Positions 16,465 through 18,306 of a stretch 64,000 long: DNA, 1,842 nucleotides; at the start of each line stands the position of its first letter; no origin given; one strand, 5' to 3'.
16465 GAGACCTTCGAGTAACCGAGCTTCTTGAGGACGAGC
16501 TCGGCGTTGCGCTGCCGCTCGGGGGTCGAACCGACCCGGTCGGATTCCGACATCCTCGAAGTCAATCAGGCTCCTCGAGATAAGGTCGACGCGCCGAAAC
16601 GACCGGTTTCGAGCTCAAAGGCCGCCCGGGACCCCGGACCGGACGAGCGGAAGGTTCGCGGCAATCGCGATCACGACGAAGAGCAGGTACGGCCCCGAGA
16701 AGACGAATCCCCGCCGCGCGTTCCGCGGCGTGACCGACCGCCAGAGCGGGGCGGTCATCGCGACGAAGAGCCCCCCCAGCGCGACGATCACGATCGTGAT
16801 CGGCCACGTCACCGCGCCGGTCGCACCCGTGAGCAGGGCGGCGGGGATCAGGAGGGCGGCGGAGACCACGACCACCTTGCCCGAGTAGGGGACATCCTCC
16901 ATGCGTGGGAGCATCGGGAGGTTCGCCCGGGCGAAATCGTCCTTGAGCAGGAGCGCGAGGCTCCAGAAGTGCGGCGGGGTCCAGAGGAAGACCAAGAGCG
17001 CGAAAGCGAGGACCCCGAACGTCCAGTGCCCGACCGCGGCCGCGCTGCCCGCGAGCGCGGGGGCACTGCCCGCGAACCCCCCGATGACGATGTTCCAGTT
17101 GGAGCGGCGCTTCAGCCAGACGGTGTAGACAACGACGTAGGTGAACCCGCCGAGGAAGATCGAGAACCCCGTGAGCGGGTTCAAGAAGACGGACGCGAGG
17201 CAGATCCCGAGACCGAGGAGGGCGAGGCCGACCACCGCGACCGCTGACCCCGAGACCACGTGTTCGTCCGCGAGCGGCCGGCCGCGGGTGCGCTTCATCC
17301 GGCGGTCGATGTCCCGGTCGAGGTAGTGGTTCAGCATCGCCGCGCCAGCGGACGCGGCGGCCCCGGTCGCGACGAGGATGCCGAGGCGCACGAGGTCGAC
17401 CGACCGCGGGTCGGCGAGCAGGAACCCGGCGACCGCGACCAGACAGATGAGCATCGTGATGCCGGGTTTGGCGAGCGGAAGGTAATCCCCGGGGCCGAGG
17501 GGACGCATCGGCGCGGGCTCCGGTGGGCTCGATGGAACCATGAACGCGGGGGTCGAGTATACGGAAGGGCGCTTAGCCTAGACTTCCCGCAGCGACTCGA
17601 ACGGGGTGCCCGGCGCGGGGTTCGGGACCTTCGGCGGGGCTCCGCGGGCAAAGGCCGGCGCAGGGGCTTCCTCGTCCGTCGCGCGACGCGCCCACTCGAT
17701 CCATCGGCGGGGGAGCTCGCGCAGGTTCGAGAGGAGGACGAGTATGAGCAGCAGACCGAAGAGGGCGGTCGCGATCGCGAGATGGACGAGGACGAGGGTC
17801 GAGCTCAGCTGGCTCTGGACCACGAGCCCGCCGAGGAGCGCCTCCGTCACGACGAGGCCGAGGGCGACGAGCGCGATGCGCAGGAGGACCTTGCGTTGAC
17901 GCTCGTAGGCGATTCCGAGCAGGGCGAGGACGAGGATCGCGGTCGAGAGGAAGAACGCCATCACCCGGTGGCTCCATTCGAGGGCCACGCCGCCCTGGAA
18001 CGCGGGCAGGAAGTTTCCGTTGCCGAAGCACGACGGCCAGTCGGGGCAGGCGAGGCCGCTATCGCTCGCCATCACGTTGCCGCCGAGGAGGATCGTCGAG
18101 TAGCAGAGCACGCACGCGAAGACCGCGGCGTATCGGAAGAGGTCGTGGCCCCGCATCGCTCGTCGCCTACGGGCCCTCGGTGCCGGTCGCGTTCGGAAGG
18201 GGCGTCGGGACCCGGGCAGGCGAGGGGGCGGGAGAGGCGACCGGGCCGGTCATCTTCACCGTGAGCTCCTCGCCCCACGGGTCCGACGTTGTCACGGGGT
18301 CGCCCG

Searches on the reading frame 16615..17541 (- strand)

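Call 40: search_protein_families(library=pfam, proteins=[window:16615-17541:-], max_evalue=0.001)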
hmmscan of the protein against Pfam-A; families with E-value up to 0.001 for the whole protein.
window:16615-17541:- (308 aa): 1 family
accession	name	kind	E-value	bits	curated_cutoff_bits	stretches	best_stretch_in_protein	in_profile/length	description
PF01040.23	UbiA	-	1.5e-46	159.2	34.2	1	34-281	3-246/250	UbiA prenyltransferase family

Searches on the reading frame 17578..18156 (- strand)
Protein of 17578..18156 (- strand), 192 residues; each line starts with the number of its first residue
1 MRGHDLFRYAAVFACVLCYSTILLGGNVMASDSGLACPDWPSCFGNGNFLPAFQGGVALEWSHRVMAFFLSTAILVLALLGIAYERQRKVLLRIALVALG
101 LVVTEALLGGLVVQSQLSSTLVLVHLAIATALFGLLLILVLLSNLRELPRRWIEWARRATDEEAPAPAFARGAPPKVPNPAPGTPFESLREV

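Call 40: search_protein_families(library=pfam, proteins=[window:17578-18156:-], max_evalue=0.001)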
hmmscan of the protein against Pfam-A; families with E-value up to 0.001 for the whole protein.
window:17578-18156:- (192 aa): 1 family
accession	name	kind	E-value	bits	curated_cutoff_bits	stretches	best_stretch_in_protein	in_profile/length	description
PF02628.20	COX15-CtaA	-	2.7e-18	66.5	29.9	2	57-146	75-170/322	Cytochrome oxidase assembly protein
